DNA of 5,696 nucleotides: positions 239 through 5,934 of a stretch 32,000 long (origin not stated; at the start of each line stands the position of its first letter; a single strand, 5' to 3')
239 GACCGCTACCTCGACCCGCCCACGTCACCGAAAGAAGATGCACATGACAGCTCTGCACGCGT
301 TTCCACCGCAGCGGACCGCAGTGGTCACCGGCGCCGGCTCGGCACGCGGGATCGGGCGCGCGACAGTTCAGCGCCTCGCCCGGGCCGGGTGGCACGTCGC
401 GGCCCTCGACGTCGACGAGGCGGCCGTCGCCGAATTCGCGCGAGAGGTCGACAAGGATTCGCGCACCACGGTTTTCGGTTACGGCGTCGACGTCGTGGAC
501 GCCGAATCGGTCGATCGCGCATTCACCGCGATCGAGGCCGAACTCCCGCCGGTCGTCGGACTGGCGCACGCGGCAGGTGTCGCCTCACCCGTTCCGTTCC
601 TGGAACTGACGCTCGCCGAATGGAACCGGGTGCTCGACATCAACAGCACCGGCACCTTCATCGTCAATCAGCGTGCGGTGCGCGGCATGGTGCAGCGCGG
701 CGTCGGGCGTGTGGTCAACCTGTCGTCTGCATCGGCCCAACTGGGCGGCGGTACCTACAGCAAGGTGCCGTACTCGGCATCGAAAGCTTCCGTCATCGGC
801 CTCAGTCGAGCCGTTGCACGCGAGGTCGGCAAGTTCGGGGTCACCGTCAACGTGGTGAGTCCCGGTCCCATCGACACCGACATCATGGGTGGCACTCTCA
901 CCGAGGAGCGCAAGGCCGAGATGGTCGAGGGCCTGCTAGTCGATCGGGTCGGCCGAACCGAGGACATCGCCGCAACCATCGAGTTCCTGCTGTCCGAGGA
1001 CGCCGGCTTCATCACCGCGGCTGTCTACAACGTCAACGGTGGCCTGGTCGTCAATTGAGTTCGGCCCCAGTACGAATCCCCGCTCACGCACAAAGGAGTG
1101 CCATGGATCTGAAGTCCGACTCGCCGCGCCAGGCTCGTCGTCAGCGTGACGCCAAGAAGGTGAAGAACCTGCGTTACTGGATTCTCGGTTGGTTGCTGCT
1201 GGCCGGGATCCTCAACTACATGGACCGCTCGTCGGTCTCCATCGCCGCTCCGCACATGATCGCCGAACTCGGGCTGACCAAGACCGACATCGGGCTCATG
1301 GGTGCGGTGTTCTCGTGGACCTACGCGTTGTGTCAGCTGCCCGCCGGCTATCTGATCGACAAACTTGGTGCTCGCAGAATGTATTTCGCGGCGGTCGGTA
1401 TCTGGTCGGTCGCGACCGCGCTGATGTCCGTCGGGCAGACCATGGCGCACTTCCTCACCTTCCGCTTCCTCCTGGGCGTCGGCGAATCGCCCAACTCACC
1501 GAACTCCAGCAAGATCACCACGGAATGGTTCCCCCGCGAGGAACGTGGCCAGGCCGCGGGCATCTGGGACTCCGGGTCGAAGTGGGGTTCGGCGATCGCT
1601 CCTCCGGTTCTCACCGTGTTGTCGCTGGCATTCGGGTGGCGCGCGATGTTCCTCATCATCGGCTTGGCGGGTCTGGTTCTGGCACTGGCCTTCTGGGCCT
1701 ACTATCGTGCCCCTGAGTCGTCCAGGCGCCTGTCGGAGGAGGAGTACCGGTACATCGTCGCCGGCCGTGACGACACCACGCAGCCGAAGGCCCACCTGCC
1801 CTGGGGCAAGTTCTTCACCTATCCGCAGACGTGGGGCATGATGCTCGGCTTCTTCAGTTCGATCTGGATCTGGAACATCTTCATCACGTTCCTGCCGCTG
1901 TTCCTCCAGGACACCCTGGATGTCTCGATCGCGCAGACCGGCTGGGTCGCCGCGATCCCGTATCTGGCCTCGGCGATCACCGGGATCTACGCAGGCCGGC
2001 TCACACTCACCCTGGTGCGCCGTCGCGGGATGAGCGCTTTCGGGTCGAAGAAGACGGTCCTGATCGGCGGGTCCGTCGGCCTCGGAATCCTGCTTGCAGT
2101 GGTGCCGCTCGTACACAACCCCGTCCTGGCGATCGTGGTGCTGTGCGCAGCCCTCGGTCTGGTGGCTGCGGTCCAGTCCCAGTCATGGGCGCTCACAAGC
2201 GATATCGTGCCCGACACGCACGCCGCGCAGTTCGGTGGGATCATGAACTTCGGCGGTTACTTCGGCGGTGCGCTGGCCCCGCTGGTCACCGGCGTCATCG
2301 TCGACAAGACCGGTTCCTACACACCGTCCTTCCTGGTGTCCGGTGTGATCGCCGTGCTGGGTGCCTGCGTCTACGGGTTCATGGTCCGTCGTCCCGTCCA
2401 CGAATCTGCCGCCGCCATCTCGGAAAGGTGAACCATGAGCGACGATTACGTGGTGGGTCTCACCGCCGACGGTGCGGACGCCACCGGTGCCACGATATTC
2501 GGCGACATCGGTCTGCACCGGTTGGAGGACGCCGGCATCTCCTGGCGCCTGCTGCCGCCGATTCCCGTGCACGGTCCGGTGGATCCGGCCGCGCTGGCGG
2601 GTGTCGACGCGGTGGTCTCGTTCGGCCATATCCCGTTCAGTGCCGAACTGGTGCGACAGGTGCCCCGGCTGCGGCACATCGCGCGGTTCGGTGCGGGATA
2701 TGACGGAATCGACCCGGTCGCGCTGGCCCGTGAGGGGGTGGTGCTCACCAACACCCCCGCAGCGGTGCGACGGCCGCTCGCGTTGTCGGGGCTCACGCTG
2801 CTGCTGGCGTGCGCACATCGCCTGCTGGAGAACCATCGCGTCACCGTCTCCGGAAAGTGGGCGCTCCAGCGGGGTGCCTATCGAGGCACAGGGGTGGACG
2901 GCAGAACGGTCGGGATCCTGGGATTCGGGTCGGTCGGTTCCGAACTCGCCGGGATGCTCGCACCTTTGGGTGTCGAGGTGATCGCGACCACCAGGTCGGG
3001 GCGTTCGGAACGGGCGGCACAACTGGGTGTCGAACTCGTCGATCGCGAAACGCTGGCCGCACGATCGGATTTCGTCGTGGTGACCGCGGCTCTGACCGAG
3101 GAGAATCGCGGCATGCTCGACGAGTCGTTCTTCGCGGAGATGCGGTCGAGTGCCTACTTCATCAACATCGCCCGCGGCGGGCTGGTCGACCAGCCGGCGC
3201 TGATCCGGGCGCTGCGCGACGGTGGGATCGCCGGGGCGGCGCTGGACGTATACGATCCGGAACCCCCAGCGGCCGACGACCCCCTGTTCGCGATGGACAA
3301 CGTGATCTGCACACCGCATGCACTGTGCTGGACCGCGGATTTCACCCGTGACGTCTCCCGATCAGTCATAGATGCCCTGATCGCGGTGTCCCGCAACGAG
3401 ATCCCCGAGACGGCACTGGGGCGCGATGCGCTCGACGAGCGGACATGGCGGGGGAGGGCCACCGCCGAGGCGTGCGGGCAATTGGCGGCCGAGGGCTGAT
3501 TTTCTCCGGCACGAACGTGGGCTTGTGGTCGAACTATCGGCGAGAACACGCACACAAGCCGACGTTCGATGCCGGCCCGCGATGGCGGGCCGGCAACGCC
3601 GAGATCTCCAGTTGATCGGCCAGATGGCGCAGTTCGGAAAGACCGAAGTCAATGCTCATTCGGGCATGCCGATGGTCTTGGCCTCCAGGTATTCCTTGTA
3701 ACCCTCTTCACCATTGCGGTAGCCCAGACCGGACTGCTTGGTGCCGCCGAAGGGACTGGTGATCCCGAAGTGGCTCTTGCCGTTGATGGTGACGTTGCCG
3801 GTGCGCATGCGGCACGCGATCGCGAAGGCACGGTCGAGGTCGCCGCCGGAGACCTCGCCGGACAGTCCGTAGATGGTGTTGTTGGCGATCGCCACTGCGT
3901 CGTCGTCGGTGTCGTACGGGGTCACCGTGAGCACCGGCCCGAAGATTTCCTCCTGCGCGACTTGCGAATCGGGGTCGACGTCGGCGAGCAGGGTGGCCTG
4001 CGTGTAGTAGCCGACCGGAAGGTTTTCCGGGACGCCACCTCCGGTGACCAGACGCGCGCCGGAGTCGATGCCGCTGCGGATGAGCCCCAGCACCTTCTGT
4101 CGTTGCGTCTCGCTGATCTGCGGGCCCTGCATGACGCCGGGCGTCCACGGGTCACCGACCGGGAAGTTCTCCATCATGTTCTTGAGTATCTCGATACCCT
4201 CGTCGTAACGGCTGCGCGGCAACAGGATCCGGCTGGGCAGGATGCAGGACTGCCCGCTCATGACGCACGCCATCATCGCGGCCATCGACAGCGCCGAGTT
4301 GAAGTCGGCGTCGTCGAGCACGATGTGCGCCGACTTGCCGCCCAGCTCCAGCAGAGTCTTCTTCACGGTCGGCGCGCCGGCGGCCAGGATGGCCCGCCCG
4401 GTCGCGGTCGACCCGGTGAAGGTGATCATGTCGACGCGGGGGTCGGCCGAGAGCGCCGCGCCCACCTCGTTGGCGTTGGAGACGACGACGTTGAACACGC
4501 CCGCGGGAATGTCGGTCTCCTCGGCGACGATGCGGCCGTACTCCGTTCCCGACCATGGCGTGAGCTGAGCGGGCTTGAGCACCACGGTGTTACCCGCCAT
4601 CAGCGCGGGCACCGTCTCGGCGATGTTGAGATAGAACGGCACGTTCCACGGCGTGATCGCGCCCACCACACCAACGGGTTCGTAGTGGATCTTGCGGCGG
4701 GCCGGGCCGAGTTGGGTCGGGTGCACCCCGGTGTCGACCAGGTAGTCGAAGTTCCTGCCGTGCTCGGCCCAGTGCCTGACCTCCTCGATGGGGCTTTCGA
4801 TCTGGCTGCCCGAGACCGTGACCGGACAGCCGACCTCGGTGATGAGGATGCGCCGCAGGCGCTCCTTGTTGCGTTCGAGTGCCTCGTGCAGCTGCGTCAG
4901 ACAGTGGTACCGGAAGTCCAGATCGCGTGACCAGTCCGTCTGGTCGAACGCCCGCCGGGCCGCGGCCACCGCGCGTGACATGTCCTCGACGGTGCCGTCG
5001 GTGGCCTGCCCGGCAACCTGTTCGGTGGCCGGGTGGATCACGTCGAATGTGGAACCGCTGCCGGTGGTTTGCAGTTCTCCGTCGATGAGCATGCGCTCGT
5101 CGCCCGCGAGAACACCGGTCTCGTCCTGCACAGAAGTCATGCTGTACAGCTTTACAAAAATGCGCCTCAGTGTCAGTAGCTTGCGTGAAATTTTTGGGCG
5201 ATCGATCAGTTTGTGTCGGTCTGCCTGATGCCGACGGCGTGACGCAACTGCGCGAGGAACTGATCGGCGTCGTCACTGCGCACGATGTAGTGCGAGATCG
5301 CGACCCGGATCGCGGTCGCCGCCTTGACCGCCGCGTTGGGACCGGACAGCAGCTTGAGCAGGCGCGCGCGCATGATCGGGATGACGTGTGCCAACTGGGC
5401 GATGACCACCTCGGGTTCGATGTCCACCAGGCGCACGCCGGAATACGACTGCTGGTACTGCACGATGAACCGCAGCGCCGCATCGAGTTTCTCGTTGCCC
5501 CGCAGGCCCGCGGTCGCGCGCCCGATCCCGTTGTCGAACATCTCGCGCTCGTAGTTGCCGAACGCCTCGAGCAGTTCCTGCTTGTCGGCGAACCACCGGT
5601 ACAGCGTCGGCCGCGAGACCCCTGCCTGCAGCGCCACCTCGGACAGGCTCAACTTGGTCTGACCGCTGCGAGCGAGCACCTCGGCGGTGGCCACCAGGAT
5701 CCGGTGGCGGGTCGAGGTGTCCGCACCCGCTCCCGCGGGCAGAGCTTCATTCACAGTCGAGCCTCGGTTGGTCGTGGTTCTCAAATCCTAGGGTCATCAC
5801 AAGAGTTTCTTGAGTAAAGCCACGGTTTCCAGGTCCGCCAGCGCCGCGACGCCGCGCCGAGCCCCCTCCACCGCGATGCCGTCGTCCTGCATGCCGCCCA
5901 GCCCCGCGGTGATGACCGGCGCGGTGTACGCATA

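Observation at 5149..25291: Five copies of a bipartite motif, each 6-9 nt upstream of a start codon, define a candidate leaderless TetR regulon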

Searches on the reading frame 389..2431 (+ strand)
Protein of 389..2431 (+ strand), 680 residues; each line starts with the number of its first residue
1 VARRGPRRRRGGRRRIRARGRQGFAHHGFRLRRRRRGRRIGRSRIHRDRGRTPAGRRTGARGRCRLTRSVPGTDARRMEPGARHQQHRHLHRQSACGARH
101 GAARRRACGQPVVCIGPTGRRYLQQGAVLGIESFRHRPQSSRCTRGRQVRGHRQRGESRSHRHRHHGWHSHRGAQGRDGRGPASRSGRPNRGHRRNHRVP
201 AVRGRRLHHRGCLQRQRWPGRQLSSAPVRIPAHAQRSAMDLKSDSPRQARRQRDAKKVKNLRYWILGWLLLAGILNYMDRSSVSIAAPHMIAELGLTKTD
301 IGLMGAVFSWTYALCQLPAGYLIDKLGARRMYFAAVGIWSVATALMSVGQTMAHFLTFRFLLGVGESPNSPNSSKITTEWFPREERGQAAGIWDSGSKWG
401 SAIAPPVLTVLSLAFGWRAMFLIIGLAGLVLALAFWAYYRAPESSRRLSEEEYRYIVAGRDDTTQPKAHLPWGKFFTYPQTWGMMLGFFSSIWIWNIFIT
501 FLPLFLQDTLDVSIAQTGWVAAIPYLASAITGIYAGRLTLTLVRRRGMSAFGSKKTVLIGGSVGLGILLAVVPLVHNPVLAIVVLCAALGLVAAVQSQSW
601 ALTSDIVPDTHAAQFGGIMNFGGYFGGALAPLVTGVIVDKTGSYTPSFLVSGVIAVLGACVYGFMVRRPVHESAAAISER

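Call 10: search_protein_families(library=pfam, proteins=[window:389-2431:+])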
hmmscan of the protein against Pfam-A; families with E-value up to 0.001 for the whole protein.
window:389-2431:+ (680 aa): 3 families
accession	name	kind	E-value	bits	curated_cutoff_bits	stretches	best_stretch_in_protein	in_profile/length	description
PF07690.21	MFS_1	-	7.3e-70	236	33.4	2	269-548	1-271/347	Major Facilitator Superfamily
PF11700.14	ATG22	-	2.3e-06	27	24.1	1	591-665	398-472/482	Vacuole effluxer Atg22 like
PF05977.19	MFS_3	-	3.2e-05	23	27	1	264-458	10-209/524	Transmembrane secretion effector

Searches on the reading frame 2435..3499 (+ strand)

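Call 10: search_protein_families(library=pfam, proteins=[window:2435-3499:+])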
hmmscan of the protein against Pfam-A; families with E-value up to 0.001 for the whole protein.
window:2435-3499:+ (354 aa): 5 families
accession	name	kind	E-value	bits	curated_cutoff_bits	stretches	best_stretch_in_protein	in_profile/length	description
PF02826.25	2-Hacid_dh_C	-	1.6e-55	187.7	25.1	1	120-295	1-176/178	D-isomer specific 2-hydroxyacid dehydrogenase, NAD binding domain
PF00389.36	2-Hacid_dh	-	1.2e-11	44.9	24.6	1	53-317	36-122/134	D-isomer specific 2-hydroxyacid dehydrogenase, catalytic domain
PF03807.23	F420_oxidored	-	6.5e-05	23.9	21.6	1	158-218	1-67/94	NADP oxidoreductase coenzyme F420-dependent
PF02558.23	ApbA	-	0.00013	22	22.2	1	159-205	1-47/150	Ketopantoate reductase PanE/ApbA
PF07991.19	KARI_N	-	0.00015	21.9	20.6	1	155-217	3-67/165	Acetohydroxy acid isomeroreductase, NADPH-binding domain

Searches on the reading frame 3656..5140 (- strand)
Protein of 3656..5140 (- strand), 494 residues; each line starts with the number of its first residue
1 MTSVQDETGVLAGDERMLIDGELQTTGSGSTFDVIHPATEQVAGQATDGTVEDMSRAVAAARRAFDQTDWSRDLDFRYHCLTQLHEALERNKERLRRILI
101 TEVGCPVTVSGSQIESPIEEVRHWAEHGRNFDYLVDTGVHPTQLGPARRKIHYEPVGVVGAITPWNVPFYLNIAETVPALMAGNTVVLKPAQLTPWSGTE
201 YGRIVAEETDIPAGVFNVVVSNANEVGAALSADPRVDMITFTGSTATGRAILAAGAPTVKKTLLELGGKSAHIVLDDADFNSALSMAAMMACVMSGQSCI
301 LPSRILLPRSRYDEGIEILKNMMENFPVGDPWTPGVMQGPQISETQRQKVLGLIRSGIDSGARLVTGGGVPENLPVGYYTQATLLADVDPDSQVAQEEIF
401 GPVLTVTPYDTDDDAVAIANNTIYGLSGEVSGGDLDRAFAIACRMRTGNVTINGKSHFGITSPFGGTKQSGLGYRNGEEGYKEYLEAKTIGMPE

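Call 10: search_protein_families(library=pfam, proteins=[window:3656-5140:-])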
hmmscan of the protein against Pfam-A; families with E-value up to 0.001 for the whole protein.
window:3656-5140:- (494 aa): 1 family
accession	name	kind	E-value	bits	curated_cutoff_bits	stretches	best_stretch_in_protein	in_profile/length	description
PF00171.27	Aldedh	-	3.3e-140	468.1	23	1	28-490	5-461/461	Aldehyde dehydrogenase family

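Call 13: find_encoding_contigs(protein=window:3656-5140:-, flank=3000, max_places=6)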
Protein window:3656-5140:- (494 aa): 23 contigs read that carry it; 6 places shown.
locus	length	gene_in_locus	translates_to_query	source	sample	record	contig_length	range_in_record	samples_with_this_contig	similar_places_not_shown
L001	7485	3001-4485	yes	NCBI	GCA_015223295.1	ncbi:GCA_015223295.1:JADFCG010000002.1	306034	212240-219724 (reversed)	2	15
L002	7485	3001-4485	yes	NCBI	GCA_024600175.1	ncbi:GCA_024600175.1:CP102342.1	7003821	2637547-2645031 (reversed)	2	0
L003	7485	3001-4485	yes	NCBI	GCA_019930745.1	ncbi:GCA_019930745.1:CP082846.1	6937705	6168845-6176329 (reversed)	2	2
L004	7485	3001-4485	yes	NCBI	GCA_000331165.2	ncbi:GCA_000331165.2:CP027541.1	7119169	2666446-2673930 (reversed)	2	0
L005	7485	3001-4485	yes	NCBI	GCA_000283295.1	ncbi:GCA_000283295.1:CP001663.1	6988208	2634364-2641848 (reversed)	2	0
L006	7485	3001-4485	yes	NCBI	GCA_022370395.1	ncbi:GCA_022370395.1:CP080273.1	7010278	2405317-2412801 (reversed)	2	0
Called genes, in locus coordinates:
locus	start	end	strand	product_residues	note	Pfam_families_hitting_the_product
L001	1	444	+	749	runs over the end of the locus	PF00933:Glyco_hydro_3, PF01915:Glyco_hydro_3_C, PF14310:Fn3-like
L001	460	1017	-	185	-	-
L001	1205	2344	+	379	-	PF01636:APH, PF02958:EcKL, PF07914:DUF1679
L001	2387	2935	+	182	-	PF00440:TetR_N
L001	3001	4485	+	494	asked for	PF00171:Aldedh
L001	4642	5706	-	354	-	PF00389:2-Hacid_dh, PF02826:2-Hacid_dh_C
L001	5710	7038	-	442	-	PF05977:MFS_3 (weak), PF07690:MFS_1, PF11700:ATG22 (weak), PF07690:MFS_1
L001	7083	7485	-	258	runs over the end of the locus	PF00106:adh_short, PF01370:Epimerase (faint), PF08659:KR, PF13561:adh_short_C2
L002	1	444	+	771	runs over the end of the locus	PF00933:Glyco_hydro_3, PF01915:Glyco_hydro_3_C, PF14310:Fn3-like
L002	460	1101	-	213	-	-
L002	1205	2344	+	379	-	PF01636:APH, PF02958:EcKL, PF07914:DUF1679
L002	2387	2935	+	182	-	PF00440:TetR_N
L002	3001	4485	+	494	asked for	PF00171:Aldedh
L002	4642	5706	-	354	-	PF00389:2-Hacid_dh, PF02826:2-Hacid_dh_C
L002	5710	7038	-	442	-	PF05977:MFS_3 (weak), PF07690:MFS_1, PF11700:ATG22 (weak), PF07690:MFS_1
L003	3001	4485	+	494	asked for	PF00171:Aldedh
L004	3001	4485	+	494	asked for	PF00171:Aldedh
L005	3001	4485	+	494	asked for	PF00171:Aldedh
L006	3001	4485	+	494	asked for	PF00171:Aldedh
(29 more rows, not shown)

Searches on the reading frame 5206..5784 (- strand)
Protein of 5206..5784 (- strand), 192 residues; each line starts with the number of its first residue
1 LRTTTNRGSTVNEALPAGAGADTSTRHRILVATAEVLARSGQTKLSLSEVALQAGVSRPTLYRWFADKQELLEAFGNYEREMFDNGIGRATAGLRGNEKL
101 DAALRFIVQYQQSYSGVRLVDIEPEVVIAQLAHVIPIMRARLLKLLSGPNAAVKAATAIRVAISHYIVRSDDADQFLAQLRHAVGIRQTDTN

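Call 10: search_protein_families(library=pfam, proteins=[window:5206-5784:-])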
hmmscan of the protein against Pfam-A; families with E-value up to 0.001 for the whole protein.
window:5206-5784:- (192 aa): 2 families
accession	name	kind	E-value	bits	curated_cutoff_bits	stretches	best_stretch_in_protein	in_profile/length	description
PF00440.29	TetR_N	-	7.4e-12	45.3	24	1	29-74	1-46/47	Bacterial regulatory proteins, tetR family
PF13022.12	HTH_Tnp_1_2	-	0.00014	22.4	27.9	1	33-73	15-54/122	Helix-turn-helix of insertion element transposase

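Call 16: list_cluster_members(proteins=[window:5206-5784:-, window:9984-10544:-, window:5797-6936:-, window:3656-5140:-, window:12920-13804:-, window:10630-11886:+])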
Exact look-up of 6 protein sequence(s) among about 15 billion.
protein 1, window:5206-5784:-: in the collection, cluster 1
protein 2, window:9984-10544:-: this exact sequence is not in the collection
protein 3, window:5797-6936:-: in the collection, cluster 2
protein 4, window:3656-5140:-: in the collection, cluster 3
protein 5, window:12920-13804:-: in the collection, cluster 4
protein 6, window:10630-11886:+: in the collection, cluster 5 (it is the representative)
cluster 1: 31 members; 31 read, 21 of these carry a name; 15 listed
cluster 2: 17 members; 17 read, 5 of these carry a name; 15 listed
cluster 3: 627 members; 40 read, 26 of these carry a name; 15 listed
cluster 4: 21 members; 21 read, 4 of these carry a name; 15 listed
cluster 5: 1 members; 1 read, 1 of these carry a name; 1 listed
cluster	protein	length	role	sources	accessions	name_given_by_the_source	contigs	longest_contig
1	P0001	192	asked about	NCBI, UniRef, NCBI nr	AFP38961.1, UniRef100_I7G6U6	Transcriptional regulator, TetR family [Mycolicibacterium smegmatis MC2 155] | Transcriptional regulator, TetR family n=1 Tax=Mycolicibacterium smegmatis (strain ATCC ...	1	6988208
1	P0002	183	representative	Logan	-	-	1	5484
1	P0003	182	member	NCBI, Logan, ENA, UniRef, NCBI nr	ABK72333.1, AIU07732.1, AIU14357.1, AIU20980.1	TetR/AcrR family transcriptional regulator [Mycolicibacterium smegmatis] | Transcriptional regulator, TetR family protein n=2 Tax=Mycolicibacterium smegmatis ...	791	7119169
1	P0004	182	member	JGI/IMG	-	AcrR family transcriptional regulator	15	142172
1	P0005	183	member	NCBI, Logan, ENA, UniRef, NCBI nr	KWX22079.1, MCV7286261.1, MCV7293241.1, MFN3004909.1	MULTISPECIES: TetR/AcrR family transcriptional regulator [Mycolicibacterium] | TetR family transcriptional regulator n=1 Tax=Mycolicibacterium wolinskyi TaxID=59750 ...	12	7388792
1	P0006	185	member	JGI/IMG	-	AcrR family transcriptional regulator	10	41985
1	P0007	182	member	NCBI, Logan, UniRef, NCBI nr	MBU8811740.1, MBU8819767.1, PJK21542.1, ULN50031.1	TetR/AcrR family transcriptional regulator [Mycolicibacterium goodii] | TetR/AcrR family transcriptional regulator n=1 Tax=Mycolicibacterium goodii TaxID=134601 ...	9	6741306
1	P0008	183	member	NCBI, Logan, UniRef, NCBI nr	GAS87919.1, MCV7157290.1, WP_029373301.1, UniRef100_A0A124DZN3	TetR/AcrR family transcriptional regulator [Mycolicibacterium brisbanense] | TetR family transcriptional regulator n=1 Tax=Mycolicibacterium brisbanense TaxID=146020 ...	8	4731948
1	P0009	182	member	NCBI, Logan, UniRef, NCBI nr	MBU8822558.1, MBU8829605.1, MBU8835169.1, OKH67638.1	TetR/AcrR family transcriptional regulator [Mycolicibacterium goodii] | TetR/AcrR family transcriptional regulator n=1 Tax=Mycolicibacterium goodii TaxID=134601 ...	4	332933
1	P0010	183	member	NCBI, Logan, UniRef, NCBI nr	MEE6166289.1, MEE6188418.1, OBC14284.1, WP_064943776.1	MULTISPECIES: TetR/AcrR family transcriptional regulator [Mycobacteriaceae] | TetR/AcrR family transcriptional regulator n=1 Tax=Mycobacteriaceae TaxID=1762 ... | TetR/AcrR family transcriptional regulator [Mycobacterium sp. 852013-50091_SCH5140682]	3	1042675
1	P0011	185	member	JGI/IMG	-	AcrR family transcriptional regulator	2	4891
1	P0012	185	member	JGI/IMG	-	AcrR family transcriptional regulator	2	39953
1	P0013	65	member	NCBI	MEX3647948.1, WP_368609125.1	helix-turn-helix domain-containing protein, partial [Mycolicibacterium porcinum]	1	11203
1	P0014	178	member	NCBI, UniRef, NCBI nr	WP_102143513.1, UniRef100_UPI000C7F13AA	TetR/AcrR family transcriptional regulator [Mycobacterium hubeiense] | TetR/AcrR family transcriptional regulator n=1 Tax=Mycobacterium hubeiense TaxID=1867256 ... | TetR/AcrR family transcriptional regulator [Mycobacterium sp. QGD 101]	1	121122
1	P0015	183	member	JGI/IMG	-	AcrR family transcriptional regulator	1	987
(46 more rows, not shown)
